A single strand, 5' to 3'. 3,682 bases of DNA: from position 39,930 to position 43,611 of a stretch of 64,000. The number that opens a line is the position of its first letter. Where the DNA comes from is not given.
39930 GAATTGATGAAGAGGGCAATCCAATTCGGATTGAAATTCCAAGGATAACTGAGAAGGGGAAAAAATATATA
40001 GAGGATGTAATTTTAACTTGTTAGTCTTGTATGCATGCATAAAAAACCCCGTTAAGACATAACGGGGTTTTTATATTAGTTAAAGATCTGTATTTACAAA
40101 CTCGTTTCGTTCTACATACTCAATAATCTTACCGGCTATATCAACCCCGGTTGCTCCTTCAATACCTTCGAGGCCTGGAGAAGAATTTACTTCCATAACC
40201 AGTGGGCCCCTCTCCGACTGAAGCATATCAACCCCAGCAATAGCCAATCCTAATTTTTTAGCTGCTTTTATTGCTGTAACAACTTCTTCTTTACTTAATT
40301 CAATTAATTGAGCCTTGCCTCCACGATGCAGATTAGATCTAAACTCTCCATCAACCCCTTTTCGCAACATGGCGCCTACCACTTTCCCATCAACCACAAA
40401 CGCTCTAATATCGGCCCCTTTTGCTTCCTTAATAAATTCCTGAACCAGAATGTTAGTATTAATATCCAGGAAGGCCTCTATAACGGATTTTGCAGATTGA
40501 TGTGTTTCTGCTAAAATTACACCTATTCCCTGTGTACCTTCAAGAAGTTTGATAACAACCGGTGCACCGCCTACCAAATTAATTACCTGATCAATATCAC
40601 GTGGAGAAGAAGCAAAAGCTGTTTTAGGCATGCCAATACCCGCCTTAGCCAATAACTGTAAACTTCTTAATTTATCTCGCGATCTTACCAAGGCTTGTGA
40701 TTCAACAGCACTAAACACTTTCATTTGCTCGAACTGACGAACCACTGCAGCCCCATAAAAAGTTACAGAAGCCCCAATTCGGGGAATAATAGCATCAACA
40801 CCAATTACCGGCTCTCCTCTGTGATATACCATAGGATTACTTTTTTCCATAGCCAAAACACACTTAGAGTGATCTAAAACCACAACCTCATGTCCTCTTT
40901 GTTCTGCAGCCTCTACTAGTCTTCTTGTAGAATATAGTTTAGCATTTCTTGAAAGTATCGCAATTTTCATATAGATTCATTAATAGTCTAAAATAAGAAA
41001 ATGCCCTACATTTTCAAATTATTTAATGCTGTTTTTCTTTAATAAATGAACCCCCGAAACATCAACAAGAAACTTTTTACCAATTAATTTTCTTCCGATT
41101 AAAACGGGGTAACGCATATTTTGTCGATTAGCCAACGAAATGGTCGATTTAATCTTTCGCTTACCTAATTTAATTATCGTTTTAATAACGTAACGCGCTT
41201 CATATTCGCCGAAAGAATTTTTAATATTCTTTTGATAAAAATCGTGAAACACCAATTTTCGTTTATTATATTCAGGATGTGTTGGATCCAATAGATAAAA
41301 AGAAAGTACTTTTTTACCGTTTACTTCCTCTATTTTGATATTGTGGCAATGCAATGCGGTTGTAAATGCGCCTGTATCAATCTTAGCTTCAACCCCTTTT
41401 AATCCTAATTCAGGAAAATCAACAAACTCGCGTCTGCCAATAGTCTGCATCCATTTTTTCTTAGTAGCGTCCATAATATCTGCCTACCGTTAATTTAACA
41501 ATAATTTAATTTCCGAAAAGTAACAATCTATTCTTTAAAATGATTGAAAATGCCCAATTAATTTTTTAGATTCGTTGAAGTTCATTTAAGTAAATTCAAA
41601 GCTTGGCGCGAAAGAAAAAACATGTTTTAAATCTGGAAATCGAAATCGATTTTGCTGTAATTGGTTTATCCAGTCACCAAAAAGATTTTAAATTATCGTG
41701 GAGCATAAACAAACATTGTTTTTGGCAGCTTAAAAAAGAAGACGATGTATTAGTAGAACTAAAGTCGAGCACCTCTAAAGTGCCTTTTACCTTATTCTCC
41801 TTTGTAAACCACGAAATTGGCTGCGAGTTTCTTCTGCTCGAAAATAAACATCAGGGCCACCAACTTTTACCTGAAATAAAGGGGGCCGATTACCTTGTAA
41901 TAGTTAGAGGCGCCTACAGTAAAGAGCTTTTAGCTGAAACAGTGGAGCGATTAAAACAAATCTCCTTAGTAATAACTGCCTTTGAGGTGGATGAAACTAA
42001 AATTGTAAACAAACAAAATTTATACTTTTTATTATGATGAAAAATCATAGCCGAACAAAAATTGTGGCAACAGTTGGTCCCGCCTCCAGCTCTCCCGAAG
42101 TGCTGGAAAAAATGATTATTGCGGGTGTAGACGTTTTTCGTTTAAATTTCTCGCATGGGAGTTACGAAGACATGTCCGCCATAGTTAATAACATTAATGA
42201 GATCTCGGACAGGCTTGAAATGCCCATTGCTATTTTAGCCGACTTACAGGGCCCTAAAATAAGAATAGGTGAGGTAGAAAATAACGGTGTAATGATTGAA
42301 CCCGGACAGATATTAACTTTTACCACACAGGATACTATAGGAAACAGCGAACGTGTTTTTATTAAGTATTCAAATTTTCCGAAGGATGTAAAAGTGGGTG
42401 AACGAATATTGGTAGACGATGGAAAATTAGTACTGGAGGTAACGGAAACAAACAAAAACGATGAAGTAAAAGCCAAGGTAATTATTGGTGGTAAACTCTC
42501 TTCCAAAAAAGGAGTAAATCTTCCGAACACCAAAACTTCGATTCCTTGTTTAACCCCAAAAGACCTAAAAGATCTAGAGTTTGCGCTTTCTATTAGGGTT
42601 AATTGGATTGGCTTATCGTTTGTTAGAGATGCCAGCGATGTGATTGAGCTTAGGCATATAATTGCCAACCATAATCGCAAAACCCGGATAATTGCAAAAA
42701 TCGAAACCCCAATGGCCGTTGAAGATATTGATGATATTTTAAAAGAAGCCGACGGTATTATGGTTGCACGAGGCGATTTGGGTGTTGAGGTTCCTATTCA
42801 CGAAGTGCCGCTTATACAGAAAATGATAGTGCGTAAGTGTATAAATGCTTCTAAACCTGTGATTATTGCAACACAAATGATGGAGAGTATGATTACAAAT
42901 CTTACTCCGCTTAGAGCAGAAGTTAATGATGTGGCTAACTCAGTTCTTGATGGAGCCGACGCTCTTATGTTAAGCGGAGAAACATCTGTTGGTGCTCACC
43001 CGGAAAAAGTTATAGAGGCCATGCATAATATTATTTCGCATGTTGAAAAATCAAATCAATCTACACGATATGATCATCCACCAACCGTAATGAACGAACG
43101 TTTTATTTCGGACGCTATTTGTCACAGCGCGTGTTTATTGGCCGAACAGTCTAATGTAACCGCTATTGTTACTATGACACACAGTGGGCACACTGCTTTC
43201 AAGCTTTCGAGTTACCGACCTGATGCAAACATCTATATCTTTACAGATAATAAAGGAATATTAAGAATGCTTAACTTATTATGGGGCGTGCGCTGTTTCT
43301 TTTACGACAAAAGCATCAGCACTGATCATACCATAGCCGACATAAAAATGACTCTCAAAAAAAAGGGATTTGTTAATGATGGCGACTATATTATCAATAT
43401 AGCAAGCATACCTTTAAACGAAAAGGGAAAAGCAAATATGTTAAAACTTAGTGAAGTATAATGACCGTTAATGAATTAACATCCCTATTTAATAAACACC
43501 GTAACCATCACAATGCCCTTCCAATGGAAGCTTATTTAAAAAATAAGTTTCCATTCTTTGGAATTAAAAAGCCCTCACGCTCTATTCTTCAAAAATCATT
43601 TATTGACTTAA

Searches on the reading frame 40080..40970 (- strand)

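Call 85: search_protein_families(library=pfam, proteins=[window:40080-40970:-], max_evalue=0.00001)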
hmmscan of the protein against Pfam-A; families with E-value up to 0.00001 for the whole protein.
window:40080-40970:- (296 aa): 5 families
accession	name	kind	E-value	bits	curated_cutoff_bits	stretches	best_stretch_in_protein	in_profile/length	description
PF08443.16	RimK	-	5e-69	232.1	21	1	98-286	2-188/188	RimK-like ATP-grasp domain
PF18030.7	Rimk_N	-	3.7e-40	136.6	26.4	1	1-94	1-94/94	RimK PreATP-grasp domain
PF02955.21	GSH-S_ATP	-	2.3e-20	73.2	23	1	114-262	12-160/175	Prokaryotic glutathione synthetase, ATP-grasp domain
PF14397.11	ATPgrasp_ST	-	6.8e-10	39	31.4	0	98-224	20-177/278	Sugar-transfer associated ATP-grasp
PF02655.19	ATP-grasp_3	-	2.3e-09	38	23.2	1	99-263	3-155/160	ATP-grasp domain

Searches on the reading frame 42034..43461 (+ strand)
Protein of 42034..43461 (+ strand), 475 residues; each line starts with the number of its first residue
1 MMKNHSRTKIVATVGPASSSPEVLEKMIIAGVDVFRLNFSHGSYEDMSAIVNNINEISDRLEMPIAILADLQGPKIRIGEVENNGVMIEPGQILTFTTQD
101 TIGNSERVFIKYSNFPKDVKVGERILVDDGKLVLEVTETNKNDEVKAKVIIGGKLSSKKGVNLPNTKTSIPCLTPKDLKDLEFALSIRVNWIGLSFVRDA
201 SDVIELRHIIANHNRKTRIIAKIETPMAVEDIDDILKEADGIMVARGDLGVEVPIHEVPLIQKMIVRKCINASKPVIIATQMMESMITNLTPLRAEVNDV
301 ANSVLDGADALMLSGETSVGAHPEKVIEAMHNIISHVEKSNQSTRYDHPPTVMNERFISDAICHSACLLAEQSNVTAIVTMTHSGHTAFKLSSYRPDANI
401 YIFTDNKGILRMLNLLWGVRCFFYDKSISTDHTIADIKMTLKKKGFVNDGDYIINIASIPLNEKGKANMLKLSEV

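Call 109: search_protein_families(library=pfam, proteins=[window:42034-43461:+], max_evalue=0.00001)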
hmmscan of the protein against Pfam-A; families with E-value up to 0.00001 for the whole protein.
window:42034-43461:+ (475 aa): 2 families
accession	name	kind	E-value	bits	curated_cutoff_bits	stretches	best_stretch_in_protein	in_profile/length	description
PF00224.27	PK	-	3.9e-114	381.6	30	1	7-325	3-326/328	Pyruvate kinase, barrel domain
PF02887.21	PK_C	-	8.4e-32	110.1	28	1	360-471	1-112/114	Pyruvate kinase, alpha/beta domain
